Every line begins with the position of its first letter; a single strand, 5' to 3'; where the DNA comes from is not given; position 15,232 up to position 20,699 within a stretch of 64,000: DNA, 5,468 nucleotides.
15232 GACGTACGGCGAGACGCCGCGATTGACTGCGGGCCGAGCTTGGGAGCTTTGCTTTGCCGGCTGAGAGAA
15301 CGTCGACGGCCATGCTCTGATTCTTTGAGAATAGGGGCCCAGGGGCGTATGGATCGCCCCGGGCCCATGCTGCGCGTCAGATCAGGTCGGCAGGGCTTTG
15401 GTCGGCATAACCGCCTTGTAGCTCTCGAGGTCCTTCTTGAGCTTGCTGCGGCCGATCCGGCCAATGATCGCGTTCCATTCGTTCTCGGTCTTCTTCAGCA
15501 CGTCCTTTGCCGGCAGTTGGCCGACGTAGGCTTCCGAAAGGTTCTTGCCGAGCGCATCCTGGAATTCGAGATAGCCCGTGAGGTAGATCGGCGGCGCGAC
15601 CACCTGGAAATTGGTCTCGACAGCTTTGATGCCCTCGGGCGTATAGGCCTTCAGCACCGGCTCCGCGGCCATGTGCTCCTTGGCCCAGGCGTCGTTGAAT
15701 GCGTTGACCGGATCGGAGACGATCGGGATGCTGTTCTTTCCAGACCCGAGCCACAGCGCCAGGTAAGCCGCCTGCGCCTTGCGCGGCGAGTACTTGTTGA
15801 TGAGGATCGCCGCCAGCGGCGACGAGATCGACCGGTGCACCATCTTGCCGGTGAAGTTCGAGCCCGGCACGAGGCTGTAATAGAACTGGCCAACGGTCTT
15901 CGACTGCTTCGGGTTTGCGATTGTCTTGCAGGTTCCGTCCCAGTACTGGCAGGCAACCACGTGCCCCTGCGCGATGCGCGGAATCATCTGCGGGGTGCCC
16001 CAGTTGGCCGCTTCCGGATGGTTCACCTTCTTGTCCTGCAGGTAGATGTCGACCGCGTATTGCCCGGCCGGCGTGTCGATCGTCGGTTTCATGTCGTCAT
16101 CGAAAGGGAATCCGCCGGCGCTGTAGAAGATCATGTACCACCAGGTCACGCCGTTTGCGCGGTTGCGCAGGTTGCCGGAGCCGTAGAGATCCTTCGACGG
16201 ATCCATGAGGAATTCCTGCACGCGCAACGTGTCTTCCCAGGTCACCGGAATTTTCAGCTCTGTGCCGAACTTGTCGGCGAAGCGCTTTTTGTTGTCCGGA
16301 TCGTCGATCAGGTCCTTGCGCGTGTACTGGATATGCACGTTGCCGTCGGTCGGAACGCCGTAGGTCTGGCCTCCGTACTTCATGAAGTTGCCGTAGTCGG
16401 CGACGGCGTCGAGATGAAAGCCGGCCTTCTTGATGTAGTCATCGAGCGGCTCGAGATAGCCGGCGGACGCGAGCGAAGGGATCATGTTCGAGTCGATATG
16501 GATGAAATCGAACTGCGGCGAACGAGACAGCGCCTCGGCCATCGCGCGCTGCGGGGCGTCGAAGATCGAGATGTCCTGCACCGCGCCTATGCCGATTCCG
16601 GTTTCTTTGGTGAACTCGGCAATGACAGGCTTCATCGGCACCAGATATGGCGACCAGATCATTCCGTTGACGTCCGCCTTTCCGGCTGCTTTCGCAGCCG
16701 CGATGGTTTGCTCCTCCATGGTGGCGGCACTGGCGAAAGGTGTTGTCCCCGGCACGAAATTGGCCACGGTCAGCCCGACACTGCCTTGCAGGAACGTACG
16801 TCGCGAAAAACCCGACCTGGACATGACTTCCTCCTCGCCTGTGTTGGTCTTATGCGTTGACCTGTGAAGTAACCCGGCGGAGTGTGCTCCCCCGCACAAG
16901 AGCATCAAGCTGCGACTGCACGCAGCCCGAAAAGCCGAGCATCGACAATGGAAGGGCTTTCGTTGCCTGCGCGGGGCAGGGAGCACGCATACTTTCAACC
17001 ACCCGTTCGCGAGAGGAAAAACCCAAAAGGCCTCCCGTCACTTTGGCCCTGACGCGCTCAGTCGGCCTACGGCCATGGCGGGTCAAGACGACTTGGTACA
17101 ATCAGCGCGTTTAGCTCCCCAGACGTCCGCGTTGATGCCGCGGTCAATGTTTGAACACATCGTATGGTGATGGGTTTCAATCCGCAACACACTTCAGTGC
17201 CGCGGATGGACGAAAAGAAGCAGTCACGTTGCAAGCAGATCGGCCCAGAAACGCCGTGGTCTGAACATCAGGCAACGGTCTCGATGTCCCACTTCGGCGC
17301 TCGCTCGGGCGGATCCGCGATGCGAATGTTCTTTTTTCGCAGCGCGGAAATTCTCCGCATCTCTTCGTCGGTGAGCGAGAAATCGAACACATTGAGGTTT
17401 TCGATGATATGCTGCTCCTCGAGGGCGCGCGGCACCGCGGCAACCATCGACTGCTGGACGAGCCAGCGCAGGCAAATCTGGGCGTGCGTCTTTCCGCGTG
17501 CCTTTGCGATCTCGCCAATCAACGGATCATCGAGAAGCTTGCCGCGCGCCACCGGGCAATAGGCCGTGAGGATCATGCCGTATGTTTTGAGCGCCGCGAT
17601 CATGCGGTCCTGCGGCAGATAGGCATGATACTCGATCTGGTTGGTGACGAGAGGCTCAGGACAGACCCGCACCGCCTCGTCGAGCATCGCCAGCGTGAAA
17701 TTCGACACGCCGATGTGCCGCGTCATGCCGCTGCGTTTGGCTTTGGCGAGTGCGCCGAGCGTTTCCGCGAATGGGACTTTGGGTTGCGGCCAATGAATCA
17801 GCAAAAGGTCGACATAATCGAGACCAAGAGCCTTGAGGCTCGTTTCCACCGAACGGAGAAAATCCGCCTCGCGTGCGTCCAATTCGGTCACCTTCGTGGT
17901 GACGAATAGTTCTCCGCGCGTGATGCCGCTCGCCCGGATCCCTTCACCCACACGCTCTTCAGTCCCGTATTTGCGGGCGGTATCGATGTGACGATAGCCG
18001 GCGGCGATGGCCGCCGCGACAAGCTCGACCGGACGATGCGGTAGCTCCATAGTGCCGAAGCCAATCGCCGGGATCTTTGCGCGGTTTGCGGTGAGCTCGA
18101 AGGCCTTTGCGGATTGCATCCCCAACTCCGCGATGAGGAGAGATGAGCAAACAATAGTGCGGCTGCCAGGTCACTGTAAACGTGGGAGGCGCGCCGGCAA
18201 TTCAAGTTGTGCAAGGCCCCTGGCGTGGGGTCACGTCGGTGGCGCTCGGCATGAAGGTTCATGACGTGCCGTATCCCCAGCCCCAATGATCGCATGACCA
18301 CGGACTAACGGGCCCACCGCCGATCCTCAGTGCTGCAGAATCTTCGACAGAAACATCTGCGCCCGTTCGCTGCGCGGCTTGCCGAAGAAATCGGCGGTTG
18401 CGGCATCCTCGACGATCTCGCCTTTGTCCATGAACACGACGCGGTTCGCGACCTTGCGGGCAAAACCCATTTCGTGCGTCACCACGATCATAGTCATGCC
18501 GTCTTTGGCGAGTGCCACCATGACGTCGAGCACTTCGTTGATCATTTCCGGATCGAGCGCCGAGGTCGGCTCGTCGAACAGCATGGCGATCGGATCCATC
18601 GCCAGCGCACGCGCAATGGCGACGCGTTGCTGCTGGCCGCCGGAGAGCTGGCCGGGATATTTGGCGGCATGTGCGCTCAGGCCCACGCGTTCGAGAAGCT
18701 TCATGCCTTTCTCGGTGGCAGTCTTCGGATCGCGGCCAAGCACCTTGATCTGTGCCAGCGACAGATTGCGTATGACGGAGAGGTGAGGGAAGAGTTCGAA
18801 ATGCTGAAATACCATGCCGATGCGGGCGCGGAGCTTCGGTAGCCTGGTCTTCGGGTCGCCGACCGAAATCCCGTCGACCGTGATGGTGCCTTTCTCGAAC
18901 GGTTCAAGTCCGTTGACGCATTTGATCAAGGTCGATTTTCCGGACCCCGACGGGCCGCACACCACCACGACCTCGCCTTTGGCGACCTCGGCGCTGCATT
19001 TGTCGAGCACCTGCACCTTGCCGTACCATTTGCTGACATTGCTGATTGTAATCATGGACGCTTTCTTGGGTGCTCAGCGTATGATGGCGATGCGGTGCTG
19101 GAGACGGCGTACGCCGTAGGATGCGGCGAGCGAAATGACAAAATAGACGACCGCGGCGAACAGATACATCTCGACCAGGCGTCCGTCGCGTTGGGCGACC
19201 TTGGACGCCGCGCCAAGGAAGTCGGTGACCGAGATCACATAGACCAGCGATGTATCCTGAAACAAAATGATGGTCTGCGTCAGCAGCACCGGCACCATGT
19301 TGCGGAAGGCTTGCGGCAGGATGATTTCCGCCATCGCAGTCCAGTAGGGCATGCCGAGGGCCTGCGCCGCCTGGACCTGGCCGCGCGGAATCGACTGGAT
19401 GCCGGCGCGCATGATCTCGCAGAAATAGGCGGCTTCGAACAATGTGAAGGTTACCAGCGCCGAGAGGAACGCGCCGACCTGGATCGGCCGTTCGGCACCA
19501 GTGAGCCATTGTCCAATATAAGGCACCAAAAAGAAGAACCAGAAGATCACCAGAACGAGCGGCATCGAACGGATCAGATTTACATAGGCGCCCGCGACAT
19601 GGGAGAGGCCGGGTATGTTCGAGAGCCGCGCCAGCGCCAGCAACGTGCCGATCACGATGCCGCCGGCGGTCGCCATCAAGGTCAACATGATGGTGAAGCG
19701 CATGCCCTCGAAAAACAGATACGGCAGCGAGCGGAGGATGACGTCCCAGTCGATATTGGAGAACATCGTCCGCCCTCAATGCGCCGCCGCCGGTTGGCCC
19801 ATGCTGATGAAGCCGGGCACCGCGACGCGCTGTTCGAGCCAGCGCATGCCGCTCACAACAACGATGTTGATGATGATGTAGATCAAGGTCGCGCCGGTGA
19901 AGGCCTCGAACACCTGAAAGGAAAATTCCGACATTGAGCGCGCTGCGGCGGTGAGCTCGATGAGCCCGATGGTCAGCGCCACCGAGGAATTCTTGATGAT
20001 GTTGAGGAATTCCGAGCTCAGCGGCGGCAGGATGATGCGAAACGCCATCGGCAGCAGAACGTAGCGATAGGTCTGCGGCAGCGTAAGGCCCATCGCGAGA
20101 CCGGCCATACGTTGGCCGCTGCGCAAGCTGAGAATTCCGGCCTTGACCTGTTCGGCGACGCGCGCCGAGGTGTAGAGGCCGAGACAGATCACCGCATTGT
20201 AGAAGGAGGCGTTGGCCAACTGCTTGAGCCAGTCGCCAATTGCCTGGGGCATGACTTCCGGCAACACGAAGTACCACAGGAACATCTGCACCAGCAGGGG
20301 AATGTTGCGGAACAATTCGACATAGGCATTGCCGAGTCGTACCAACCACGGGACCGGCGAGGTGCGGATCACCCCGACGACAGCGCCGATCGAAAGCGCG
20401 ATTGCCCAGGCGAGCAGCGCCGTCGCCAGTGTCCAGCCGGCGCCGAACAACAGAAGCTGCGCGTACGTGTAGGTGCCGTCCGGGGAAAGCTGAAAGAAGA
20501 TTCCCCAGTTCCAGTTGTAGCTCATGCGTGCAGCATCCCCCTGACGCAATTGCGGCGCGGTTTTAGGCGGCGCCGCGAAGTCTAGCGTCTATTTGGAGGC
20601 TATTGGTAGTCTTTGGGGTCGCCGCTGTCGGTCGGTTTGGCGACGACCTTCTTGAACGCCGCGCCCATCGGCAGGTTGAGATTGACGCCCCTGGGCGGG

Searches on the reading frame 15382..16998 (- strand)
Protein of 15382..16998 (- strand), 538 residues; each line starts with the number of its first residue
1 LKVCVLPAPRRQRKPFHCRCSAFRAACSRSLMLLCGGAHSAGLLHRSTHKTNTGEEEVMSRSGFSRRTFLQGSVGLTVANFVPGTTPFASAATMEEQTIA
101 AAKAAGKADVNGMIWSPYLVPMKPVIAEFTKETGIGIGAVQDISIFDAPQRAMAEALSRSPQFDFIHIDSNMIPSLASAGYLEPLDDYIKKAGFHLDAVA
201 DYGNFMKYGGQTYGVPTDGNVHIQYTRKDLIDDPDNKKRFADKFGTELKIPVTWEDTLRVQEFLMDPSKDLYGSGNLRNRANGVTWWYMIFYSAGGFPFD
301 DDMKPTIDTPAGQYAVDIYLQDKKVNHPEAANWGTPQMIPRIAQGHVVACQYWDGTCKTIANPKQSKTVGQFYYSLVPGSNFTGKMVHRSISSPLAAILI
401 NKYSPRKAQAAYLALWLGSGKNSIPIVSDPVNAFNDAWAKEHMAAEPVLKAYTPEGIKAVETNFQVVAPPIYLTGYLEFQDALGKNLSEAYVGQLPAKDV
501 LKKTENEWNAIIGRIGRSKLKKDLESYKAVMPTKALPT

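Call 6: search_protein_families(library=pfam, proteins=[window:15382-16998:-])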
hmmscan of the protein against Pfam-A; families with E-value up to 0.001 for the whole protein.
window:15382-16998:- (538 aa): 2 families
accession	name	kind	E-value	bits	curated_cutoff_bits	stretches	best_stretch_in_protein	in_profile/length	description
PF13416.11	SBP_bac_8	-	2.6e-15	57.4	27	1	126-419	3-245/279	Bacterial extracellular solute-binding protein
PF01547.30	SBP_bac_1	-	1e-12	49.1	26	1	122-409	10-292/307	Bacterial extracellular solute-binding protein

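Call 7: search_protein_families(library=ncbifam, proteins=[window:15382-16998:-])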
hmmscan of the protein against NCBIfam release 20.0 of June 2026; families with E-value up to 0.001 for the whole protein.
window:15382-16998:- (538 aa): 0 families

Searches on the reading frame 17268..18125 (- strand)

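Call 6: search_protein_families(library=pfam, proteins=[window:17268-18125:-])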
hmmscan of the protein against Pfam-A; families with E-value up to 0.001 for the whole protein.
window:17268-18125:- (285 aa): 1 family
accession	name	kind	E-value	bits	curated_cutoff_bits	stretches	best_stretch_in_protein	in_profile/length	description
PF00248.27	Aldo_ket_red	-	8.5e-52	176.5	24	1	21-262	2-289/291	Aldo/keto reductase family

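Call 7: search_protein_families(library=ncbifam, proteins=[window:17268-18125:-])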
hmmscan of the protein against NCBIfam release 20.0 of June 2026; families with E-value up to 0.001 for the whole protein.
window:17268-18125:- (285 aa): 7 families
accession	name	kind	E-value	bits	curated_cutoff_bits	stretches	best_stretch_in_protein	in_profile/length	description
NF008377.0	PRK11172.1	equivalog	1.7e-67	227.5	327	1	17-280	2-267/267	2,5-didehydrogluconate reductase DkgB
NF008598.0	PRK11565.1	equivalog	1.8e-48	165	425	1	16-273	13-270/275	2,5-didehydrogluconate reductase DkgA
NF007695.0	PRK10376.1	subfamily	2.2e-21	76.2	280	1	30-264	40-288/290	oxidoreductase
NF007388.0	PRK09912.1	subfamily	2.8e-14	52.8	448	1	88-198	115-231/346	L-glyceraldehyde 3-phosphate reductase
NF049922.1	MethglyxlRedYdjG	equivalog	1.5e-13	50.5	550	1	90-231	115-254/326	NADH-dependent methylglyoxal reductase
TIGR01293.1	Kv_beta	subfamily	2e-11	43.5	365.4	1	34-169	35-184/319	voltage-dependent potassium channel subunit beta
NF007912.0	PRK10625.1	equivalog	1.1e-08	34.9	415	0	67-116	90-137/346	NADP(H)-dependent aldo-keto reductase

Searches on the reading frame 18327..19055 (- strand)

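Call 6: search_protein_families(library=pfam, proteins=[window:18327-19055:-])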
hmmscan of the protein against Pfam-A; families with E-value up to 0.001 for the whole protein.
window:18327-19055:- (242 aa): 8 families
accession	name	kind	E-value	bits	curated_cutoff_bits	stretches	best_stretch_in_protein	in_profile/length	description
PF00005.33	ABC_tran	-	8.1e-34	117.6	25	1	17-165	1-137/137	ABC transporter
PF13304.12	AAA_21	-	3.1e-10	41.1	27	1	134-196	235-300/304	AAA domain, putative AbiEii toxin, Type IV TA system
PF02463.25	SMC_N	-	5.5e-08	33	40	1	27-204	24-207/220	RecF/RecN/SMC N terminal domain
PF20703.3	nSTAND1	-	4.9e-05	23.6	27.1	1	9-46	15-52/379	Novel STAND NTPase 1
PF13401.12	AAA_22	-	0.00017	22.3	27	1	29-80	7-59/130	AAA domain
PF03193.22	RsgA_GTPase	-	0.00027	21.2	30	1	23-50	102-129/174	RsgA GTPase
PF13555.12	AAA_29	-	0.00042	20.5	27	1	21-44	16-39/61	P-loop containing region of AAA domain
PF25201.1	nSTAND6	-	0.00079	19.9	27.7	0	11-55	2-46/148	Novel STAND NTPase 6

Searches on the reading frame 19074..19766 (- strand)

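Call 6: search_protein_families(library=pfam, proteins=[window:19074-19766:-])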
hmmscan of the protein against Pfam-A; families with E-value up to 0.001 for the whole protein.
window:19074-19766:- (230 aa): 1 family
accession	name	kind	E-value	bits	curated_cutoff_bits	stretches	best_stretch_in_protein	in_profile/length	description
PF00528.27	BPD_transp_1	-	1.3e-17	64.5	26.4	1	36-226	1-182/184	Binding-protein-dependent transport system inner membrane component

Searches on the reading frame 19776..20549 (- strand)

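Call 6: search_protein_families(library=pfam, proteins=[window:19776-20549:-])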
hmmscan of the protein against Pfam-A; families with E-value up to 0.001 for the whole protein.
window:19776-20549:- (257 aa): 1 family
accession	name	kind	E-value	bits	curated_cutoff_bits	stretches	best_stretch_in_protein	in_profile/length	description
PF00528.27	BPD_transp_1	-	1.4e-20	74.3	26.4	1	53-243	3-183/184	Binding-protein-dependent transport system inner membrane component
